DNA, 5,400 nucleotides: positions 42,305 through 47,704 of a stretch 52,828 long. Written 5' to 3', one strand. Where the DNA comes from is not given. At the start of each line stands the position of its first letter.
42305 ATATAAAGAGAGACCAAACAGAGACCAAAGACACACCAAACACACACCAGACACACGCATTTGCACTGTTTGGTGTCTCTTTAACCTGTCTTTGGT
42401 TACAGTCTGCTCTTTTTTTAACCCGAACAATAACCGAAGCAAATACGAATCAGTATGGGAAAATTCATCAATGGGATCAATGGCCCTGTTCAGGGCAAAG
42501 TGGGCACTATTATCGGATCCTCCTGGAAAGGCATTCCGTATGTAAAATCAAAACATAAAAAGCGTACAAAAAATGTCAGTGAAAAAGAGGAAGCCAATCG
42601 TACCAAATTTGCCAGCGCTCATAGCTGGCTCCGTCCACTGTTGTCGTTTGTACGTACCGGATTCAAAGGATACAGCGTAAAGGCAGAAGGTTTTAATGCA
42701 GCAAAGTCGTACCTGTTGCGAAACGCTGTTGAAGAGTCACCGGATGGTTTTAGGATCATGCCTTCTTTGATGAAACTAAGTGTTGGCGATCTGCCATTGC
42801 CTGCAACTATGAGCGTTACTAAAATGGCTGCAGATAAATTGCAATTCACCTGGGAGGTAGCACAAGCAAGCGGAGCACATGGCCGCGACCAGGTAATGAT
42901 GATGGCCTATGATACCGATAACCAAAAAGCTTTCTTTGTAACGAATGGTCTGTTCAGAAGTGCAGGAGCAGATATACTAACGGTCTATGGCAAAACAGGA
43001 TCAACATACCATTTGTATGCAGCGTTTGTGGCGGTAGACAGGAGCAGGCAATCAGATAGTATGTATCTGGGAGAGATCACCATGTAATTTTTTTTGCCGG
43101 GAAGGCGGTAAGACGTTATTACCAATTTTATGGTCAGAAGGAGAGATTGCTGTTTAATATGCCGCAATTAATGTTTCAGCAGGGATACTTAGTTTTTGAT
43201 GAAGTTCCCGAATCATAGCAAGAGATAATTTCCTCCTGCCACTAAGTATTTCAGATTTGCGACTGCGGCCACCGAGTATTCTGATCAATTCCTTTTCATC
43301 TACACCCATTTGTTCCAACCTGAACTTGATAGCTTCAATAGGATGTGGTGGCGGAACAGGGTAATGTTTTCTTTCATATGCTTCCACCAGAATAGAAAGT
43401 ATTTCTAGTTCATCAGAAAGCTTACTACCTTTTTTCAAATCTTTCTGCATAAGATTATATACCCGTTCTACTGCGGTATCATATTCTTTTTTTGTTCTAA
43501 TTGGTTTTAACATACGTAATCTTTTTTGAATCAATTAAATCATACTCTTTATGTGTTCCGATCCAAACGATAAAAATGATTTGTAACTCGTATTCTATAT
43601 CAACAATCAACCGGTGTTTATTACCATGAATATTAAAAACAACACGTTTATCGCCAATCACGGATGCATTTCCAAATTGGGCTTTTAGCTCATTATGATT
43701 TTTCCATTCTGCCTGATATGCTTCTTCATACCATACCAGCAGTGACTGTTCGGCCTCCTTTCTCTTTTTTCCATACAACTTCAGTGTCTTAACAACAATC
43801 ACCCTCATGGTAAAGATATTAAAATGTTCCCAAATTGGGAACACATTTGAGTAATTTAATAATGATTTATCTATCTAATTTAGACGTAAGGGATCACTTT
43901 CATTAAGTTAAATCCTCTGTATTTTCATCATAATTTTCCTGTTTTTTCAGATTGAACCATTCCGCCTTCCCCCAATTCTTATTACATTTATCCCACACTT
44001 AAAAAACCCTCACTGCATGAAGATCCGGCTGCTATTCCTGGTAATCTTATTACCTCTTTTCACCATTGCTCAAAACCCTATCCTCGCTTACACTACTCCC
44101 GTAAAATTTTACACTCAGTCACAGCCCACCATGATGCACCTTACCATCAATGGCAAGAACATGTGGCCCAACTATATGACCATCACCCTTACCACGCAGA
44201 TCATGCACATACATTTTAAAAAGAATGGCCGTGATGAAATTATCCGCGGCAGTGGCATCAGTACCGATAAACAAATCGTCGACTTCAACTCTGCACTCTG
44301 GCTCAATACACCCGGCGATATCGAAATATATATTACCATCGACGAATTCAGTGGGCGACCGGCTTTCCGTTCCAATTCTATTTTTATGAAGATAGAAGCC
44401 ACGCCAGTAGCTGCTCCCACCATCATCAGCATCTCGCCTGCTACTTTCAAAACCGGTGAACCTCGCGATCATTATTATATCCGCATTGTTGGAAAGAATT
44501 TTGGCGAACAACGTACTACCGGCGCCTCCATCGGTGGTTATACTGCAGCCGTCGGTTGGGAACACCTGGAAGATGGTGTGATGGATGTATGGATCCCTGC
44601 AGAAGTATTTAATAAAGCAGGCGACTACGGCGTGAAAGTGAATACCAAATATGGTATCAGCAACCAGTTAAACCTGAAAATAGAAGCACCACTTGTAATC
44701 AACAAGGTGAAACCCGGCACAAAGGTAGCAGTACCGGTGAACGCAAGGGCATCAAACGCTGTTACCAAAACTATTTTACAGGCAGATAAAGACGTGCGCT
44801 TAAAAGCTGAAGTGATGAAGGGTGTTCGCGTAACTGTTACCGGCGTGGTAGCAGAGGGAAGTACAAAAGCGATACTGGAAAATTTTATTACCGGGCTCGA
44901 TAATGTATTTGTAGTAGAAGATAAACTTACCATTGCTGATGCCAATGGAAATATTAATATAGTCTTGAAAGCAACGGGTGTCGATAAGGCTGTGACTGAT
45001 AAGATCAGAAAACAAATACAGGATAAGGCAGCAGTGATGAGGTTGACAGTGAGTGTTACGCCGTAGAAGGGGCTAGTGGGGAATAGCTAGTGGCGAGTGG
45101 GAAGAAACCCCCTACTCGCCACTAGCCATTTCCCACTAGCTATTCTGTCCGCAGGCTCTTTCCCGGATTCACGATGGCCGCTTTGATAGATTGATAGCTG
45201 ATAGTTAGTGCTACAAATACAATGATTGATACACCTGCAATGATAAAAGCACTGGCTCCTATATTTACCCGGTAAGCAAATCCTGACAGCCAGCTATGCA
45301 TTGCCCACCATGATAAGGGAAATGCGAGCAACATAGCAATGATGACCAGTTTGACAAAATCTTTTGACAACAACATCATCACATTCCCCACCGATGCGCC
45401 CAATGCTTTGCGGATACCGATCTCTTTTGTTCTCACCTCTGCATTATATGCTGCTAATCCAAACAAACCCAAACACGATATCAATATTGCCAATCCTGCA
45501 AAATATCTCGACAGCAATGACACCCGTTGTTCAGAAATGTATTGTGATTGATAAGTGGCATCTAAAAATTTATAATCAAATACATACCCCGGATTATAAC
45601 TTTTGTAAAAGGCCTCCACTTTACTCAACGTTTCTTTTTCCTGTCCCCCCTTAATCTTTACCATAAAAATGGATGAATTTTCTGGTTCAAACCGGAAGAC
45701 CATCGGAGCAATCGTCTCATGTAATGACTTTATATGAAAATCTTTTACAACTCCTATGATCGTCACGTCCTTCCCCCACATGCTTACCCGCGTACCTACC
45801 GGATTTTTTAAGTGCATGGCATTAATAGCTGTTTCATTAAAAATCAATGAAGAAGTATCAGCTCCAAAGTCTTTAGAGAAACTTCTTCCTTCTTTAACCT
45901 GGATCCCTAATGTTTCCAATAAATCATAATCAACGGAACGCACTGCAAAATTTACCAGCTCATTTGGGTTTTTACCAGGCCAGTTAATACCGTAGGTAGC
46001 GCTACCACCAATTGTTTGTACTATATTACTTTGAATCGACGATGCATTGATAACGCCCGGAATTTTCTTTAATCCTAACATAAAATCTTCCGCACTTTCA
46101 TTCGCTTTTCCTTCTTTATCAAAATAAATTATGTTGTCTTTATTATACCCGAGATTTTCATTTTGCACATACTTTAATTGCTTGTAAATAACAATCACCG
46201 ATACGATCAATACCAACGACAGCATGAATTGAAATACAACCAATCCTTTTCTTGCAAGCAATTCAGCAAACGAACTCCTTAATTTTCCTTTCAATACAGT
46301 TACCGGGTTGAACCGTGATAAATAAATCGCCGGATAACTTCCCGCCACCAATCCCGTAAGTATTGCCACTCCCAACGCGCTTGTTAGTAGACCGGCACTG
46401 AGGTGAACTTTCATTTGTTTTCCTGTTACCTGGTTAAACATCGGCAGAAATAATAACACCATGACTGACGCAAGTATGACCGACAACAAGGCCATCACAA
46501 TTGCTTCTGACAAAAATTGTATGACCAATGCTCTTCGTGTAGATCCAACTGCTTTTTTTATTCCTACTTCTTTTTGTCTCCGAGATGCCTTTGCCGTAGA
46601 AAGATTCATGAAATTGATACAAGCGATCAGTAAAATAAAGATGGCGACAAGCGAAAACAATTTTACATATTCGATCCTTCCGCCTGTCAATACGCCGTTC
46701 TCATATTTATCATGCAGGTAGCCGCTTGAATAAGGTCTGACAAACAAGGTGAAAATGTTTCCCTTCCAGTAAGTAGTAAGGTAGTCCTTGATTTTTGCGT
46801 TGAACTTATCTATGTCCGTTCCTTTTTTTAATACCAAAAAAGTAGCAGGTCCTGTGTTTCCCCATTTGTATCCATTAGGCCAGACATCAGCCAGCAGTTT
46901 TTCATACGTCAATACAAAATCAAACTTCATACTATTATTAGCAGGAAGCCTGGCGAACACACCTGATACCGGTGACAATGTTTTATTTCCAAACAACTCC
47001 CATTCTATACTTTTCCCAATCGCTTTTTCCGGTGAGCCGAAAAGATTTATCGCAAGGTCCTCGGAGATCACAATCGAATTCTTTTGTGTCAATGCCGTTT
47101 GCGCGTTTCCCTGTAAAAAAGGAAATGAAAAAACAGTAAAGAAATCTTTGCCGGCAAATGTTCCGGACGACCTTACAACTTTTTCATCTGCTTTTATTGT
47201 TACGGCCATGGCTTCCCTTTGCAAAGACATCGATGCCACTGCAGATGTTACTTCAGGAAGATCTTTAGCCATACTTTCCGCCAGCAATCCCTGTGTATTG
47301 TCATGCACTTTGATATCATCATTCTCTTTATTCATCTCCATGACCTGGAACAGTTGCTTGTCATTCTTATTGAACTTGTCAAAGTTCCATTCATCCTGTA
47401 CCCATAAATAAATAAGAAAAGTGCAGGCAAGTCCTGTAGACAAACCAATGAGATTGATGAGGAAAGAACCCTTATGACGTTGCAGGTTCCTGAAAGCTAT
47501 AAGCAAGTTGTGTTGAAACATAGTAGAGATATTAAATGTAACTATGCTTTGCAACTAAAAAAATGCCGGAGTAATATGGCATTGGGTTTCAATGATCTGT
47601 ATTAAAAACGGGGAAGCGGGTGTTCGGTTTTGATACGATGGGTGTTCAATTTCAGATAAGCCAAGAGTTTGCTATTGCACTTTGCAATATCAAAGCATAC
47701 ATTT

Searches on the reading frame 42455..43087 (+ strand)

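Call 11: search_protein_families(library=pfam, proteins=[window:42455-43087:+], max_evalue=0.01)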
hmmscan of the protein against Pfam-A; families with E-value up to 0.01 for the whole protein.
window:42455-43087:+ (210 aa): 1 family
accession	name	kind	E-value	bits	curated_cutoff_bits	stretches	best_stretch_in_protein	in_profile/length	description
PF19781.4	DUF6266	-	1.7e-39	135.9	23.4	1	13-206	3-198/198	Family of unknown function (DUF6266)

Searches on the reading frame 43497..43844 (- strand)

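Call 11: search_protein_families(library=pfam, proteins=[window:43497-43844:-], max_evalue=0.01)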
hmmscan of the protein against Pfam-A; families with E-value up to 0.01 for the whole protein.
window:43497-43844:- (115 aa): 1 family
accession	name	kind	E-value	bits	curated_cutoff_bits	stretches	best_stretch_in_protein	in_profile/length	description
PF09907.15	HigB_toxin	-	7.6e-30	103.4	27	1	31-103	1-73/74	HigB_toxin, RelE-like toxic component of a toxin-antitoxin system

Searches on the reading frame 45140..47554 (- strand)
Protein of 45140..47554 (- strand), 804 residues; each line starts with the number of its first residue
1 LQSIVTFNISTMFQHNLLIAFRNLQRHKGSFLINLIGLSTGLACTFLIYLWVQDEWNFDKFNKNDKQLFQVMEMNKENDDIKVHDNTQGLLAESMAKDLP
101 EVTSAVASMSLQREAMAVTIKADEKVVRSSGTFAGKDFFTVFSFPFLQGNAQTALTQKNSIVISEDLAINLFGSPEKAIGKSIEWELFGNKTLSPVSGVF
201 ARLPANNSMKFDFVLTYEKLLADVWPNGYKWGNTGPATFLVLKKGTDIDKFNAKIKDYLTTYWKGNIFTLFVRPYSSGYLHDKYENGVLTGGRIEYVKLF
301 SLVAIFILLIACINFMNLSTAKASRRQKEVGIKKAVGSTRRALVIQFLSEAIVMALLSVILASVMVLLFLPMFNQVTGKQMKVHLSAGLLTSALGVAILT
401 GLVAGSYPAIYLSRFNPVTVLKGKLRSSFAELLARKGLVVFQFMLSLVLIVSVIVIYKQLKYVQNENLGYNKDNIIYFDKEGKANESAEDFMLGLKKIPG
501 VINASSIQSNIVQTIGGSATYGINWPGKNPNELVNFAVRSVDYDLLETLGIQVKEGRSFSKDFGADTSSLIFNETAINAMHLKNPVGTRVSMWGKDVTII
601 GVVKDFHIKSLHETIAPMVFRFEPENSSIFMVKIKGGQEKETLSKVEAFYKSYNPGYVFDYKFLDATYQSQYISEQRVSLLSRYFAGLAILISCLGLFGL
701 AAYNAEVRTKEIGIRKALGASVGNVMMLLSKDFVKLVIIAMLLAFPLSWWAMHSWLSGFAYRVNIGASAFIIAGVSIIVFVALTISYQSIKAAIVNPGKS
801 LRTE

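Call 12: search_protein_families(library=pfam, proteins=[window:45140-47554:-], max_evalue=0.01)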
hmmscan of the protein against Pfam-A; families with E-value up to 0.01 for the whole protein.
window:45140-47554:- (804 aa): 2 families
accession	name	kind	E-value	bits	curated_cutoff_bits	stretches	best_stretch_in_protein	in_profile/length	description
PF12704.14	MacB_PCD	-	5e-27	96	27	2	32-257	2-206/207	MacB-like periplasmic core domain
PF02687.27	FtsX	-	5.8e-24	84.9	25.5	2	302-417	2-120/120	FtsX-like permease C-terminal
